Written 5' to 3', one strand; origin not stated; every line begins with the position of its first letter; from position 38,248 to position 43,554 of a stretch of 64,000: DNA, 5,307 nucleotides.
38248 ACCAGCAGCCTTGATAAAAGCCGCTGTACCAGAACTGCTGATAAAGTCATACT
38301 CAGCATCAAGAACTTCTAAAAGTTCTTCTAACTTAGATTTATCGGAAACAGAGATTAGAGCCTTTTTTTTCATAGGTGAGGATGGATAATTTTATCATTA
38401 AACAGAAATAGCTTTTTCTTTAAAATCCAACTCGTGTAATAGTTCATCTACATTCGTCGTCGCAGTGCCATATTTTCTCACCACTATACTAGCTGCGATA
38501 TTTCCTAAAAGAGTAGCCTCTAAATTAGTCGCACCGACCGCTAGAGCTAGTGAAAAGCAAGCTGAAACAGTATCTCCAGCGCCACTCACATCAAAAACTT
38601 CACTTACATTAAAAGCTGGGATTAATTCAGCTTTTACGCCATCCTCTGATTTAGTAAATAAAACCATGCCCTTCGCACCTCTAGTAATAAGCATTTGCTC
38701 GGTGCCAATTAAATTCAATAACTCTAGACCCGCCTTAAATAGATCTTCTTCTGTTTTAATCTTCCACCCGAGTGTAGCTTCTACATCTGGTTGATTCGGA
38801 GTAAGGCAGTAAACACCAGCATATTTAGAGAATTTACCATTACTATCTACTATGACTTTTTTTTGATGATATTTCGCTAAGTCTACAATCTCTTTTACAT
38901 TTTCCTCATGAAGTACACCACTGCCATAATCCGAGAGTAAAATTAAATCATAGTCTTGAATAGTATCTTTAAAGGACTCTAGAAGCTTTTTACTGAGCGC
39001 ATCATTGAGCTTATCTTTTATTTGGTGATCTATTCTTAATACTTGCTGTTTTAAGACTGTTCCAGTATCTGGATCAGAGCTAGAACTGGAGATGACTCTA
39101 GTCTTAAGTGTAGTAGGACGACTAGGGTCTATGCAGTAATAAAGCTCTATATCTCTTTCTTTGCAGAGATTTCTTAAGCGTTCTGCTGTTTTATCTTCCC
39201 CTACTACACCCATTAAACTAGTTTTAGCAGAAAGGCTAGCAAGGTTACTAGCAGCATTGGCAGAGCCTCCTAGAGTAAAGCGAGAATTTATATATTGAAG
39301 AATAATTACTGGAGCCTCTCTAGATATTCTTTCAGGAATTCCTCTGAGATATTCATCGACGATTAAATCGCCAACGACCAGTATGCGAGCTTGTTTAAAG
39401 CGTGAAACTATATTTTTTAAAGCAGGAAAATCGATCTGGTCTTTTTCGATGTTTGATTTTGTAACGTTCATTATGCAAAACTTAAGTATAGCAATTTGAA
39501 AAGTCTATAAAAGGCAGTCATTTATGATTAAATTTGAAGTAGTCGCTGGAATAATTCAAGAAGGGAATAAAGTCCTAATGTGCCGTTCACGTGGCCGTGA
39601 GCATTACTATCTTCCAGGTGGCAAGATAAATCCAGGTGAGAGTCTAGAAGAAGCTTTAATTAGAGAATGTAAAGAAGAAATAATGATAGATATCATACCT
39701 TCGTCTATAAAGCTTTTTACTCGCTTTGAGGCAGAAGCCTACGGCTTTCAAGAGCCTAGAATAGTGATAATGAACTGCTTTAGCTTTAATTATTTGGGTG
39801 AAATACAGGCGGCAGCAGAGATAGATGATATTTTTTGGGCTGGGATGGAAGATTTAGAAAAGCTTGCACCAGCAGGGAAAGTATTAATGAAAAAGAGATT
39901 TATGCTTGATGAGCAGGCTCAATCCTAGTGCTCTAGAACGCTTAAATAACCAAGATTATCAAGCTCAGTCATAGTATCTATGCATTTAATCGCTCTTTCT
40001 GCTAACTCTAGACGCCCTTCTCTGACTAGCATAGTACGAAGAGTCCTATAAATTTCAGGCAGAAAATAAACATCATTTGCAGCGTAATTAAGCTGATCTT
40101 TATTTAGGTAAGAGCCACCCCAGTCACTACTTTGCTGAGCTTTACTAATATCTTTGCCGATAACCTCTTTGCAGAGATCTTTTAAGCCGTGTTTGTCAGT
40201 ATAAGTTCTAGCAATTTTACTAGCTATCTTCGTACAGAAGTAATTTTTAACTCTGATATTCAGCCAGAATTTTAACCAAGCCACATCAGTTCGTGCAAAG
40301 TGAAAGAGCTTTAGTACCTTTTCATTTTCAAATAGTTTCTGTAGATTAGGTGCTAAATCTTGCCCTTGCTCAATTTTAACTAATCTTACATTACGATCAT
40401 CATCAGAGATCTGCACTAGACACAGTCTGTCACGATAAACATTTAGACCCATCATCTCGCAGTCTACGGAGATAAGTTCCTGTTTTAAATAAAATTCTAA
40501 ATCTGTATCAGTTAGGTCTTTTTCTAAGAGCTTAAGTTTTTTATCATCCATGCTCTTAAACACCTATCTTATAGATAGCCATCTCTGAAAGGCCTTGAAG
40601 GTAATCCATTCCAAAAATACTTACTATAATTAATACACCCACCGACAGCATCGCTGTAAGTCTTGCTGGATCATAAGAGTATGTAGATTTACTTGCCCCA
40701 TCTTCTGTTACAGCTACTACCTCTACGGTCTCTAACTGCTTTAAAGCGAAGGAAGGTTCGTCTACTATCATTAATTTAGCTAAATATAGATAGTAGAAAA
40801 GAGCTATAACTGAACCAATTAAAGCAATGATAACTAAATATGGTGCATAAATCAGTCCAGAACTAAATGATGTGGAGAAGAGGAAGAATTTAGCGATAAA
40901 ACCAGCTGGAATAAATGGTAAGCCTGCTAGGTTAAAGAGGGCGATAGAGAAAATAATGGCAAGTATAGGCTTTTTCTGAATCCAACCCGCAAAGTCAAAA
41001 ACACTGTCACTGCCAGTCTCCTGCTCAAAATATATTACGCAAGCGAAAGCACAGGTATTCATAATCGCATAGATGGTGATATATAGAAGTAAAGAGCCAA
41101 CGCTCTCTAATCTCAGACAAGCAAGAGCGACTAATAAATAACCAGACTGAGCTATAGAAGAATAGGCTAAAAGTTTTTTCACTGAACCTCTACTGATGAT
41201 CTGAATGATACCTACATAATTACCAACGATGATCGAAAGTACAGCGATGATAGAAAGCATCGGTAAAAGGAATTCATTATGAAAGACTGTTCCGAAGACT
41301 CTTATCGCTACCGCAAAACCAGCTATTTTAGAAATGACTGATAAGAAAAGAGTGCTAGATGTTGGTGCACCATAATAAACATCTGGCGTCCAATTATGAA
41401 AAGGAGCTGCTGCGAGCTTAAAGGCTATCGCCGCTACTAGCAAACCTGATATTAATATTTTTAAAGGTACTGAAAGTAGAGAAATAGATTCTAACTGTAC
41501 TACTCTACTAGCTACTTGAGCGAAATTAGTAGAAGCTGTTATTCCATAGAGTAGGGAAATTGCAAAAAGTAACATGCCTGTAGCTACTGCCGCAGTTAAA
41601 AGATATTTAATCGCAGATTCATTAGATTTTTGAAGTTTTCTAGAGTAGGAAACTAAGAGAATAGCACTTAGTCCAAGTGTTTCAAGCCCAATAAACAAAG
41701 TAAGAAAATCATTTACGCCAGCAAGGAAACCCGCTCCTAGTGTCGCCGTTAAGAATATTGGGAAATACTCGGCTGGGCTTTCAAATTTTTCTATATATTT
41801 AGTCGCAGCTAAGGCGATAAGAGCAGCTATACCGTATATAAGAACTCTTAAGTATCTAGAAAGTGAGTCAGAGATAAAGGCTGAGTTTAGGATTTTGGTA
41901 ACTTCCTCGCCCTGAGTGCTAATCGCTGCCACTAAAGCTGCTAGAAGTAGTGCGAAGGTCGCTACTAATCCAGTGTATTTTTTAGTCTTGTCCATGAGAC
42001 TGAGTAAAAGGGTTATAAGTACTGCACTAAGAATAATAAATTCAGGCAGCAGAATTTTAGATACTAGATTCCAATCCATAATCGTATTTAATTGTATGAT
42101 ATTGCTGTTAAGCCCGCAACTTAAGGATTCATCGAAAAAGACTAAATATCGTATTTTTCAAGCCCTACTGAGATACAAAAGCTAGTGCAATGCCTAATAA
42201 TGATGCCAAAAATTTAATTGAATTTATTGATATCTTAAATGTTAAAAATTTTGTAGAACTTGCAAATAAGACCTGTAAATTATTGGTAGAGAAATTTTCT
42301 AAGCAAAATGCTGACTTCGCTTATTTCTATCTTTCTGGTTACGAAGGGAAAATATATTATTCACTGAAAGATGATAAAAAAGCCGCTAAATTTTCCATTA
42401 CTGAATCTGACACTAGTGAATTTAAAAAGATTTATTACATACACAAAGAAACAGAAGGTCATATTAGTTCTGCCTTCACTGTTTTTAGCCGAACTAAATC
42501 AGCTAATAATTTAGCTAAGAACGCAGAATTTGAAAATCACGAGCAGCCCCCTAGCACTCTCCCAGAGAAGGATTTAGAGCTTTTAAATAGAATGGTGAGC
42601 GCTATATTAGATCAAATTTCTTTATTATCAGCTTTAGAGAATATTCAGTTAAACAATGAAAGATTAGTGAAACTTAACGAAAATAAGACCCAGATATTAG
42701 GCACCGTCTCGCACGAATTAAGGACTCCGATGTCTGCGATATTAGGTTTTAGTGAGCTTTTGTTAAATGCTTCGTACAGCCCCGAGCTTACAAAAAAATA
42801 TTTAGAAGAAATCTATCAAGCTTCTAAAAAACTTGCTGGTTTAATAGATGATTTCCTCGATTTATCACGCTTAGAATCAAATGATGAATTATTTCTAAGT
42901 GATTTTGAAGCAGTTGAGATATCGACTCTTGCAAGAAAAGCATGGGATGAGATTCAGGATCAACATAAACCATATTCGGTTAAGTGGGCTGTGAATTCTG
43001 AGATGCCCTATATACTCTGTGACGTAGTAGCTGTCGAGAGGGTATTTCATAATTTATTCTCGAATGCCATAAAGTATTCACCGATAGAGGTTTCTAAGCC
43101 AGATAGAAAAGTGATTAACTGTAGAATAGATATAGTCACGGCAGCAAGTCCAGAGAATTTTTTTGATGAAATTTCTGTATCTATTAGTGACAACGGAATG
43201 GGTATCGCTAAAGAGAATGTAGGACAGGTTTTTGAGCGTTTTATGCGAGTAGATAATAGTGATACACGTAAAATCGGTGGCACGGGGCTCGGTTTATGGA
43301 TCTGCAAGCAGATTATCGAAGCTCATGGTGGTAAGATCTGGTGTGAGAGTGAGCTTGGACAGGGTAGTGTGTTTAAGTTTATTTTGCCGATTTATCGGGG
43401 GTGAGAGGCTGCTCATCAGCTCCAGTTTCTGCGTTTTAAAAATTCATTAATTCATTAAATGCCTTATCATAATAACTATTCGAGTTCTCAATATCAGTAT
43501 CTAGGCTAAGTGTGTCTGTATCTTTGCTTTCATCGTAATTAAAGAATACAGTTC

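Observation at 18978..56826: The same repeat lies inside at least seven unrelated ORFs, always in one reading frame (N-A-E-I/F-E-x-R/H-E-Q)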

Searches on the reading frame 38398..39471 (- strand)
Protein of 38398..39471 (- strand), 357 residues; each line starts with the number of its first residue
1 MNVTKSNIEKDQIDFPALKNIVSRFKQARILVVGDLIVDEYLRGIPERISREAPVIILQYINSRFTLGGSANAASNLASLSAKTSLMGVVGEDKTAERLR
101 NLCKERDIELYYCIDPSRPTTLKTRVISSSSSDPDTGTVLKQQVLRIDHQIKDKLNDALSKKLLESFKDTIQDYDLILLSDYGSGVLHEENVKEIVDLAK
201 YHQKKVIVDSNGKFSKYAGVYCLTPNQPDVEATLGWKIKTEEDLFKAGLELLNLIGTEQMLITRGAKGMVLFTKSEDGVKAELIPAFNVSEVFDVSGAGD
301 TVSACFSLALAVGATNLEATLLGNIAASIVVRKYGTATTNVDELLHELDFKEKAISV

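Call 73: search_protein_families(library=pfam, proteins=[window:38398-39471:-], max_evalue=0.00001)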
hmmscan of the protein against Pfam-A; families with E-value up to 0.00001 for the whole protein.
window:38398-39471:- (357 aa): 1 family
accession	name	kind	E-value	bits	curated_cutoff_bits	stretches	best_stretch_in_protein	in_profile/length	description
PF00294.29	PfkB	-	5.3e-37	128.2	25.8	1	29-339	3-298/302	pfkB family carbohydrate kinase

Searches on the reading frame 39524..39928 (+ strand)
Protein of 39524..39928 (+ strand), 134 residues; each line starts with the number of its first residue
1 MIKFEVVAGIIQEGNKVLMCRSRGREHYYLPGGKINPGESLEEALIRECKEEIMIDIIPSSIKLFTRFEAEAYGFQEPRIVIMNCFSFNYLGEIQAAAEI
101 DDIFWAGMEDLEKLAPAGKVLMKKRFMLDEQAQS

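Call 73: search_protein_families(library=pfam, proteins=[window:39524-39928:+], max_evalue=0.00001)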
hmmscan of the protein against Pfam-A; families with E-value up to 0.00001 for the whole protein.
window:39524-39928:+ (134 aa): 1 family
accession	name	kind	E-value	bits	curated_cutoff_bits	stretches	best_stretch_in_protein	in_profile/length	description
PF00293.34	NUDIX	-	2.9e-15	56.9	21.1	1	8-117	6-126/134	NUDIX domain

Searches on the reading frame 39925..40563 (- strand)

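Call 73: search_protein_families(library=pfam, proteins=[window:39925-40563:-], max_evalue=0.00001)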
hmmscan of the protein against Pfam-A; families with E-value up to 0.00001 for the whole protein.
window:39925-40563:- (212 aa): 1 family
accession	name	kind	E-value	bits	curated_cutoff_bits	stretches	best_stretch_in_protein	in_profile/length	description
PF01612.26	DNA_pol_A_exo1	-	4.9e-39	134.3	23.6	1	23-179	15-172/173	3'-5' exonuclease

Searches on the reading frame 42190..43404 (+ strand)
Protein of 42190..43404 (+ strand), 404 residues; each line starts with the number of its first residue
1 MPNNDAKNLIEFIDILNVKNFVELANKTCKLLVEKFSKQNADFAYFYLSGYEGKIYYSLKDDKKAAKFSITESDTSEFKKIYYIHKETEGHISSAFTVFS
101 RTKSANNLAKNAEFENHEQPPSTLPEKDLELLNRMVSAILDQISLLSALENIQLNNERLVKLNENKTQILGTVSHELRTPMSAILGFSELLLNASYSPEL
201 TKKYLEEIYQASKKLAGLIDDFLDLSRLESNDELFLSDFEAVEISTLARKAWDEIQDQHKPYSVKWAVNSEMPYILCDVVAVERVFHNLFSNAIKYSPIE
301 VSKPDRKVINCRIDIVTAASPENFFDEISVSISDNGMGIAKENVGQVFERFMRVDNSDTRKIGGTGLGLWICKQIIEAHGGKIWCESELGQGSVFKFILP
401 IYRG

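Call 14: search_protein_families(library=pfam, proteins=[window:42190-43404:+])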
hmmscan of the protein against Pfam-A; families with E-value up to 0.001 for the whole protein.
window:42190-43404:+ (404 aa): 2 families
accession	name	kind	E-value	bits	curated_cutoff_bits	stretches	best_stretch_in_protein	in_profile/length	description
PF02518.31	HATPase_c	-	2.8e-27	95.8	26.4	1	278-401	2-109/111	Histidine kinase-, DNA gyrase B-, and HSP90-like ATPase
PF00512.31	HisKA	-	5.4e-19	68.4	26.9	1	166-230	2-65/66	His Kinase A (phospho-acceptor) domain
